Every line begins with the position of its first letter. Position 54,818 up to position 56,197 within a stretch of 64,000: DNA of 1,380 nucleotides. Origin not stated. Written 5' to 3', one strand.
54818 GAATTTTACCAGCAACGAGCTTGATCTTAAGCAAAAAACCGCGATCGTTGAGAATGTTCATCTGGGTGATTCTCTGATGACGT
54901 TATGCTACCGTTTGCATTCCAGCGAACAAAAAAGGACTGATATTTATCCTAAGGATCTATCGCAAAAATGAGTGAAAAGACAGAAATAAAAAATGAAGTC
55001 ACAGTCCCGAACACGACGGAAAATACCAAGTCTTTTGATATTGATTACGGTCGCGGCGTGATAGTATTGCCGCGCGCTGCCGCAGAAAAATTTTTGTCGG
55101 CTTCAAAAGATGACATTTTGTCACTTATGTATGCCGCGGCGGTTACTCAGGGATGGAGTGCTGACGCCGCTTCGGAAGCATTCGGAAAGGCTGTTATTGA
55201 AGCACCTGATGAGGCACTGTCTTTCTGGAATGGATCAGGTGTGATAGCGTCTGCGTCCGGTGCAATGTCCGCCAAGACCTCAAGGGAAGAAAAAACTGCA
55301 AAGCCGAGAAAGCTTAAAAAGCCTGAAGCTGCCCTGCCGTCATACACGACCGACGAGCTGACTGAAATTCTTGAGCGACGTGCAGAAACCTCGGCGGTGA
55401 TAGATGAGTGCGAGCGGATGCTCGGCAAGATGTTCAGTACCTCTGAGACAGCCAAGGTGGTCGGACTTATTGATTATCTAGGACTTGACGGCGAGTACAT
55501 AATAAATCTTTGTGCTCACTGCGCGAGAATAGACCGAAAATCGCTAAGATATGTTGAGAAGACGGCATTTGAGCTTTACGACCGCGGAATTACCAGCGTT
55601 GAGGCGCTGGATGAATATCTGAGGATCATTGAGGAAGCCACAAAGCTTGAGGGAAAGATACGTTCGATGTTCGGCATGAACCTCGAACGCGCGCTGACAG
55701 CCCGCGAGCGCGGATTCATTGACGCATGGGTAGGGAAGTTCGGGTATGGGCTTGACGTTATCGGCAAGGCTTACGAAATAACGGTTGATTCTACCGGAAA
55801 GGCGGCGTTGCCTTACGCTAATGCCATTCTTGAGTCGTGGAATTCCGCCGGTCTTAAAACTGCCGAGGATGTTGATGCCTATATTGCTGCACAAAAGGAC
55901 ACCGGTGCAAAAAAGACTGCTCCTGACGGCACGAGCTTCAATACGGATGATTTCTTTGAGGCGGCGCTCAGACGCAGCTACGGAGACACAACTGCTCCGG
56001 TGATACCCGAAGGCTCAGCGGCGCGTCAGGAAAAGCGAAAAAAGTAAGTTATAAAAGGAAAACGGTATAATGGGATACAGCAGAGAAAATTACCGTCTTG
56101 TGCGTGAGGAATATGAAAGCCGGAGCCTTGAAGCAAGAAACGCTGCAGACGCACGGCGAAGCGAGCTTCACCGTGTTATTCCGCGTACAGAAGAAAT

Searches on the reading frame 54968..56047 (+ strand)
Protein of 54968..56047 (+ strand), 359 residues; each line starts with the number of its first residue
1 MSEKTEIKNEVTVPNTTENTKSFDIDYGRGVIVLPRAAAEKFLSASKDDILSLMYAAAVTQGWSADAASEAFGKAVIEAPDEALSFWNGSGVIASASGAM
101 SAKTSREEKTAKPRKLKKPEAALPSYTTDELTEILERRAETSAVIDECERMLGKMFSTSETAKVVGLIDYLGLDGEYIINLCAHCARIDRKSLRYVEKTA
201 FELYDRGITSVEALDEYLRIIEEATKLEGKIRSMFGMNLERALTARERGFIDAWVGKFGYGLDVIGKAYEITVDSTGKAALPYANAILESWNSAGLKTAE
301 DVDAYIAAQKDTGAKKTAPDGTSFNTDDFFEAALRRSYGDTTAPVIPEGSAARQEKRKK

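Call 30: find_encoding_contigs(protein=window:54968-56047:+, flank=10000, max_places=1)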
Protein window:54968-56047:+ (359 aa): 23 contigs read that carry it; 1 place shown.
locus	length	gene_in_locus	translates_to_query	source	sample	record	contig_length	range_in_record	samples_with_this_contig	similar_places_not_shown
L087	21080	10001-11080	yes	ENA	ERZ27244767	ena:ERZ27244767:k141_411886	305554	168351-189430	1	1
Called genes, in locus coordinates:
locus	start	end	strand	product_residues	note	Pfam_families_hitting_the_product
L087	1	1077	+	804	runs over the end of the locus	PF04545:Sigma70_r4, PF08281:Sigma70_r4_2, PF21347:DUF3108_like (faint)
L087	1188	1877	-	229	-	PF00834:Ribul_P_3_epim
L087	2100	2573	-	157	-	PF02542:YgbB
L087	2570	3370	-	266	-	PF01128:IspD, PF12804:NTP_transf_3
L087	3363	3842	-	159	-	PF02502:LacAB_rpiB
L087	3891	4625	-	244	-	PF00814:TsaD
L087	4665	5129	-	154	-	PF02367:TsaE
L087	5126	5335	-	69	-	PF05979:DUF896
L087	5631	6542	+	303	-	PF00483:NTP_transferase, PF12804:NTP_transf_3 (weak)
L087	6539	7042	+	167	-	PF00383:dCMP_cyt_deam_1, PF14437:MafB19-deam (weak)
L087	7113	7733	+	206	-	-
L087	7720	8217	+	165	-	PF13673:Acetyltransf_10, PF00583:Acetyltransf_1, PF13508:Acetyltransf_7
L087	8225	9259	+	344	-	PF00814:TsaD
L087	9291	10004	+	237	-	PF06971:Put_DNA-bind_N, PF02629:CoA_binding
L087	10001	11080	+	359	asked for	PF07261:DnaB_2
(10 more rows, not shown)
